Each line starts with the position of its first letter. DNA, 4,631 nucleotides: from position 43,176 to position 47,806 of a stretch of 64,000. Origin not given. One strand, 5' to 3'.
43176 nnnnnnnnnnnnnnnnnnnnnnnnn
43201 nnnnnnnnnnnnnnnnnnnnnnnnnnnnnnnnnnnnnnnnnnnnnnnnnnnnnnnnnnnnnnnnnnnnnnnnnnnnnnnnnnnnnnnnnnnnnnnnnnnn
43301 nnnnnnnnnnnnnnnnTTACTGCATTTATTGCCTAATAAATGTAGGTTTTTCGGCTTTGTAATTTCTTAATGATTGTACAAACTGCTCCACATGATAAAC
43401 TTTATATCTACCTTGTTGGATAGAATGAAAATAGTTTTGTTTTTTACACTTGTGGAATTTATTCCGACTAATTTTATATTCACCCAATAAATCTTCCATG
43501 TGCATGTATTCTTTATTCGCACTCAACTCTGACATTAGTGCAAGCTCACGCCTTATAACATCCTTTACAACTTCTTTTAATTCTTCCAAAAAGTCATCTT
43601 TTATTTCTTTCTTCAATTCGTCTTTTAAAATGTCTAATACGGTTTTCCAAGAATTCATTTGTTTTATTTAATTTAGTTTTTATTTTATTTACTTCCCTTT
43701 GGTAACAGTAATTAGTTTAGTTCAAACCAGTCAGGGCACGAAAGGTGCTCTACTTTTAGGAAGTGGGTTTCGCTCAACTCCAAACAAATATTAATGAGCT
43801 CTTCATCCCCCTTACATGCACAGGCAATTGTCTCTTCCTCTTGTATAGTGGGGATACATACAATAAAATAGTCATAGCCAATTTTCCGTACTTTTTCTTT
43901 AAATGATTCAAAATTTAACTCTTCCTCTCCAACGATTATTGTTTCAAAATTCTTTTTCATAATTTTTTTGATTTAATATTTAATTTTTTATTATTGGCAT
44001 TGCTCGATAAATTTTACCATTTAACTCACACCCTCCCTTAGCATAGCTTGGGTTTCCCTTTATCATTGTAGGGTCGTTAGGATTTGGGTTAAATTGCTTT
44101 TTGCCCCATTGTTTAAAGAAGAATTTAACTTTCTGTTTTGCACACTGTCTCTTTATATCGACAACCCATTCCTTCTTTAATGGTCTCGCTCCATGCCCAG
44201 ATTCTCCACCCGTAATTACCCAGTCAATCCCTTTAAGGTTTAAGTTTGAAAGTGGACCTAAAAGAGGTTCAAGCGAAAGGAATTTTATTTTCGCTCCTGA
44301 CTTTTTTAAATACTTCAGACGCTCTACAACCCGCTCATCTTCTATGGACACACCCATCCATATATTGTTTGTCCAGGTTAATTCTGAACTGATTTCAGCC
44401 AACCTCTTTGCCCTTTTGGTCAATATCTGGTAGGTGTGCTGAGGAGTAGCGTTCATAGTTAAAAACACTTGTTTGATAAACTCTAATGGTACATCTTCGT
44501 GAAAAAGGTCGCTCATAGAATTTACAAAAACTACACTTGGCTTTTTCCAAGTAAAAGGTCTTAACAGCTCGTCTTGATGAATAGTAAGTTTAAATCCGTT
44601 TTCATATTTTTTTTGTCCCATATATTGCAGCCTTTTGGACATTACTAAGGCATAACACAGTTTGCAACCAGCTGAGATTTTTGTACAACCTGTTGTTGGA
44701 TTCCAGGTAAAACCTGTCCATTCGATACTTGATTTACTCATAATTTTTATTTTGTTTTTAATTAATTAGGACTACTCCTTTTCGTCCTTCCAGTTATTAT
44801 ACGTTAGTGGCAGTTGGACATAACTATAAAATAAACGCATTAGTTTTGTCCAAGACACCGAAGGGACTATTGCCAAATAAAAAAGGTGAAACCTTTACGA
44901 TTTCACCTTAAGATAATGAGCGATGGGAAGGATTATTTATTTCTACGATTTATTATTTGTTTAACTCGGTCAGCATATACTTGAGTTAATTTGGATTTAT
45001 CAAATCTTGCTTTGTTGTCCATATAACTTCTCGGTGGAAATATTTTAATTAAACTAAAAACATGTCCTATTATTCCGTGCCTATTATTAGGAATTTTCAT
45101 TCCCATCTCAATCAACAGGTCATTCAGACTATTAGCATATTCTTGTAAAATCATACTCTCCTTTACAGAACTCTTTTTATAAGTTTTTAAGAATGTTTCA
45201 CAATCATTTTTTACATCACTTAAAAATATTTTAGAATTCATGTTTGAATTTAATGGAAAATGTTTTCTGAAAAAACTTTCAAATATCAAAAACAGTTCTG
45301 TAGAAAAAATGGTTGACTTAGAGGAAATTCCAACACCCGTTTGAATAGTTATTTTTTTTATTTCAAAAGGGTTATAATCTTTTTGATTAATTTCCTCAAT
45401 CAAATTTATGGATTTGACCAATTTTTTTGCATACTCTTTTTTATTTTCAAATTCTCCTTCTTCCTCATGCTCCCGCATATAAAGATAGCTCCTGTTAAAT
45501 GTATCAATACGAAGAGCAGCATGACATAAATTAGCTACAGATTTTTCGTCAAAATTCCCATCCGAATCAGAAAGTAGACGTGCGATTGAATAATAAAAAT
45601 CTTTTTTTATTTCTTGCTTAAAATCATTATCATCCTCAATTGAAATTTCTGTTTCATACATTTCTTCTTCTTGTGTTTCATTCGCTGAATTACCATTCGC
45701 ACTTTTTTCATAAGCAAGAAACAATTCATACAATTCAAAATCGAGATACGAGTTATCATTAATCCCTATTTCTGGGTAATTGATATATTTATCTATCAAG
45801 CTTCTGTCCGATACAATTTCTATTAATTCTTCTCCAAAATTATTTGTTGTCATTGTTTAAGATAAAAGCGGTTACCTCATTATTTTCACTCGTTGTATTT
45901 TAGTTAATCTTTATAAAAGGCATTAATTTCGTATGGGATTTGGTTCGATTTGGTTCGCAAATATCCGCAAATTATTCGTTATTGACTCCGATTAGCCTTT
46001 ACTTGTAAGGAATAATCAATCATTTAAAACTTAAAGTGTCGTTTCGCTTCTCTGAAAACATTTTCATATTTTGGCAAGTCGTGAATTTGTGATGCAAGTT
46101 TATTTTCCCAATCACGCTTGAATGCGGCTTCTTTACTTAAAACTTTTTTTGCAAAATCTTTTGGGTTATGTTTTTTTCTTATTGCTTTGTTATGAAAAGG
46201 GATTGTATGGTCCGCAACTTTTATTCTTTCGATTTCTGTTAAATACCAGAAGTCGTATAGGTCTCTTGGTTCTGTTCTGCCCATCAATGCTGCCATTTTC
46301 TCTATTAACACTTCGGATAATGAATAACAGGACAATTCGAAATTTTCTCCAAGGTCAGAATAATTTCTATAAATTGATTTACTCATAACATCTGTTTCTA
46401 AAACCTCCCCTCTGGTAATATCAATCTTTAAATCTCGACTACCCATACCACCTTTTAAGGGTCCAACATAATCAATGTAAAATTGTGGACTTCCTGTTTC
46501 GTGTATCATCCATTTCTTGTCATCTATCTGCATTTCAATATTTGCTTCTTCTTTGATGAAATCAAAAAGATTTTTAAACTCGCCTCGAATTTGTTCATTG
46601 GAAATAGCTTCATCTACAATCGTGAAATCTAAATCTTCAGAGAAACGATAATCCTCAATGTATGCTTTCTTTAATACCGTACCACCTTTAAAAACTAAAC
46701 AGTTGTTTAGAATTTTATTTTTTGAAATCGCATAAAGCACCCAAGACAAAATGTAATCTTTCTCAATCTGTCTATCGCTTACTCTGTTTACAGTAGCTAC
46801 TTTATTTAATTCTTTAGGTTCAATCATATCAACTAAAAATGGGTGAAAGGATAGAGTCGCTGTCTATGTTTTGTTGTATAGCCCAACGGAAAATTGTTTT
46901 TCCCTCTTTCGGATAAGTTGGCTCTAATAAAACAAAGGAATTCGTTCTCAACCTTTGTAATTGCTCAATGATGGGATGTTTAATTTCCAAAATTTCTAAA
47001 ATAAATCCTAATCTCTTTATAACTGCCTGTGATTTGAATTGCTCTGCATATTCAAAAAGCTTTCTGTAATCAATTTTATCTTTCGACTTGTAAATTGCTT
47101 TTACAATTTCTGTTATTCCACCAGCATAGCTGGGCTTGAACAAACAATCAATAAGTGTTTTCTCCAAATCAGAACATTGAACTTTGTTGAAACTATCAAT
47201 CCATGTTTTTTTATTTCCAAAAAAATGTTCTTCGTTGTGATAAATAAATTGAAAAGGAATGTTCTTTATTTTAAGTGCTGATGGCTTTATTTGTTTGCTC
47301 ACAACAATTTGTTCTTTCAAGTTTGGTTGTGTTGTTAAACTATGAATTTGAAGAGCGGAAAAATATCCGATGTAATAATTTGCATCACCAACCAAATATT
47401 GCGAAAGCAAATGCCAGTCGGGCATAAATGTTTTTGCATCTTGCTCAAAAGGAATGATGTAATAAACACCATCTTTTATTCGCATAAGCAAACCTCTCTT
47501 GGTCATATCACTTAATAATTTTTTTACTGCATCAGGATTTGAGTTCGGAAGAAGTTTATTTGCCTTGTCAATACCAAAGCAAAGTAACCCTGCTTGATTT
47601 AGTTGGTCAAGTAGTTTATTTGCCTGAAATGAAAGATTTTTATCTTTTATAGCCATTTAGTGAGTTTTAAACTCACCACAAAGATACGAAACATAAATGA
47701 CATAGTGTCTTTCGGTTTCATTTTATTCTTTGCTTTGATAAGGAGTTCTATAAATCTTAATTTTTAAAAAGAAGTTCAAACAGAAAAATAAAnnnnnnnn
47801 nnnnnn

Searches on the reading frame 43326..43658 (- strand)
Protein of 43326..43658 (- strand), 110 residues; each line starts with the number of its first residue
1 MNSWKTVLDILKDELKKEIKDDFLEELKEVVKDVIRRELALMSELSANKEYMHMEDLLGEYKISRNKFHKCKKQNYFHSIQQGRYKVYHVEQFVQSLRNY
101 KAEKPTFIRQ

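Call 12: search_protein_families(library=pfam, proteins=[window:43326-43658:-], max_evalue=0.01)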
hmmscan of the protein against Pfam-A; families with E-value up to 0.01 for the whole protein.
window:43326-43658:- (110 aa): 1 family
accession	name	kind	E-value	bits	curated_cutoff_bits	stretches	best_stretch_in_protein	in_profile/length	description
PF11988.14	Dsl1_N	-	0.0016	18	25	1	6-95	6-92/350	Retrograde transport protein Dsl1 N terminal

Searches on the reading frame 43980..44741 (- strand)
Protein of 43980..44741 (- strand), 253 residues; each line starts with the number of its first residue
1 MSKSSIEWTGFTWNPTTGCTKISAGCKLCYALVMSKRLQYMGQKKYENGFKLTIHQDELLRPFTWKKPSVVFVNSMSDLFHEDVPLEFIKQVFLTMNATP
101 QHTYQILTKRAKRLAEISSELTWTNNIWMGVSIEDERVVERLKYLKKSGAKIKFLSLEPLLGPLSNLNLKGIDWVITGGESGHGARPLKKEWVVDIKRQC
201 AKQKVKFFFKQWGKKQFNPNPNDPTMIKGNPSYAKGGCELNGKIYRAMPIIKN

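Call 12: search_protein_families(library=pfam, proteins=[window:43980-44741:-], max_evalue=0.01)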
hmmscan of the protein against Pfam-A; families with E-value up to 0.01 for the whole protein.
window:43980-44741:- (253 aa): 1 family
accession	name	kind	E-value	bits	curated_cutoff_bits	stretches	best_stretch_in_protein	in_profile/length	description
PF07505.17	DUF5131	-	1e-94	317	28.9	1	3-249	1-243/243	Protein of unknown function (DUF5131)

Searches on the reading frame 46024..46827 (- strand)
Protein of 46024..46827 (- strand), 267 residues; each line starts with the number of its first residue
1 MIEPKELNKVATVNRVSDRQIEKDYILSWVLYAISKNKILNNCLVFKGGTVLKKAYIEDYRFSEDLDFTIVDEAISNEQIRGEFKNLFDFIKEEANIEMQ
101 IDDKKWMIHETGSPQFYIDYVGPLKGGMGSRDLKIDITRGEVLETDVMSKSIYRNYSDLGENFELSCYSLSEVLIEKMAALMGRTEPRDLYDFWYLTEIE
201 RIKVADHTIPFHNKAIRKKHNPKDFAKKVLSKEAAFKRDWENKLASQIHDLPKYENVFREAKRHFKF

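Call 12: search_protein_families(library=pfam, proteins=[window:46024-46827:-], max_evalue=0.01)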
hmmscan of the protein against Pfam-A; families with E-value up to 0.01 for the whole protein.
window:46024-46827:- (267 aa): 1 family
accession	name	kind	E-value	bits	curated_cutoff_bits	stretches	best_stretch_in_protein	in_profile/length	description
PF08843.17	AbiEii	-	8.7e-33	114.7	22.5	1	30-255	2-233/238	Nucleotidyl transferase AbiEii toxin, Type IV TA system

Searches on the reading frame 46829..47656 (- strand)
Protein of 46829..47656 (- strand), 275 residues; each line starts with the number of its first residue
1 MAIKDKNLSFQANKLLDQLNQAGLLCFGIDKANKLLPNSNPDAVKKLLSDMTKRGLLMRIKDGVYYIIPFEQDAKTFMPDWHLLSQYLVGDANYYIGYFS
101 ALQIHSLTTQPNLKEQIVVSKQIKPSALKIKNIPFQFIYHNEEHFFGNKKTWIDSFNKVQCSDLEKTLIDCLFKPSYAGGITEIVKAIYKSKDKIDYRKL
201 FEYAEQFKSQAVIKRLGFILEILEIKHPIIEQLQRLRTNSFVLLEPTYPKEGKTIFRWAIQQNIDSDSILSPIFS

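Call 12: search_protein_families(library=pfam, proteins=[window:46829-47656:-], max_evalue=0.01)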
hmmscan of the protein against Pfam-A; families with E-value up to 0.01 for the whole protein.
window:46829-47656:- (275 aa): 2 families
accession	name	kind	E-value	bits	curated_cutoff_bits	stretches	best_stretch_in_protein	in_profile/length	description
PF09407.15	AbiEi_1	-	7.7e-05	23.4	22.2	1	91-221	15-141/142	AbiEi antitoxin C-terminal domain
PF20217.3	DUF6577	-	0.0015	18.7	27.8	0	157-213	134-194/204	Family of unknown function (DUF6577)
